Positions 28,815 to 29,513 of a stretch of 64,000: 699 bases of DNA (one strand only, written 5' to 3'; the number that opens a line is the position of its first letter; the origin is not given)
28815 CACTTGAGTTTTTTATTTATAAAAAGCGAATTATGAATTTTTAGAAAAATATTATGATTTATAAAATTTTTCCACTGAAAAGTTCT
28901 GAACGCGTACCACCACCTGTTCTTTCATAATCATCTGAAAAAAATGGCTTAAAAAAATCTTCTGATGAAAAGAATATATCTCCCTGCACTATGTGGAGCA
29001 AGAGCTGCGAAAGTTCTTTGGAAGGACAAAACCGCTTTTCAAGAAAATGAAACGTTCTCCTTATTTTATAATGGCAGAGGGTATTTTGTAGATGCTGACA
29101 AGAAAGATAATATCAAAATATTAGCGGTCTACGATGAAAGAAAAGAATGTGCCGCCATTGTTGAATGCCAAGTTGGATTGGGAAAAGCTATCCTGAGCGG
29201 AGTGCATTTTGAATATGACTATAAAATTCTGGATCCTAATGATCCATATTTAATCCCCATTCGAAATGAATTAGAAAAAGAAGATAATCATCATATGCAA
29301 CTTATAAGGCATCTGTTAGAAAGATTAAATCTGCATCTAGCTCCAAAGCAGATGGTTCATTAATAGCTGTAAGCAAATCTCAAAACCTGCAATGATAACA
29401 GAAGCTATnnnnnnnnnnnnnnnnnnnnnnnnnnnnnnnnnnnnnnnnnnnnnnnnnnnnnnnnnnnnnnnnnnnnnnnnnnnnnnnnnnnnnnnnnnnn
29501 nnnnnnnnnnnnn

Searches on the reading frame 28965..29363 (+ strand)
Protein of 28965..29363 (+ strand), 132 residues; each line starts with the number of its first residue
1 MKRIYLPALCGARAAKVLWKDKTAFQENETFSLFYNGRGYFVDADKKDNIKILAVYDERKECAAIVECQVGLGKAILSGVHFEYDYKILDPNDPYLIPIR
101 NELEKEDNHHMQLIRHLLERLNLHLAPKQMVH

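Call 76: search_protein_families(library=pfam, proteins=[window:28965-29363:+], max_evalue=1e-8)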
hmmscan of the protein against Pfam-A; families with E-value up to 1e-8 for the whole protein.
window:28965-29363:+ (132 aa): 1 family
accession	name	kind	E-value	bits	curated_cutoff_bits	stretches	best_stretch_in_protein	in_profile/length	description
PF09825.15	BPL_N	-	5.4e-23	81.7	24.2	1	11-127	138-267/283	Biotin-protein ligase, N terminal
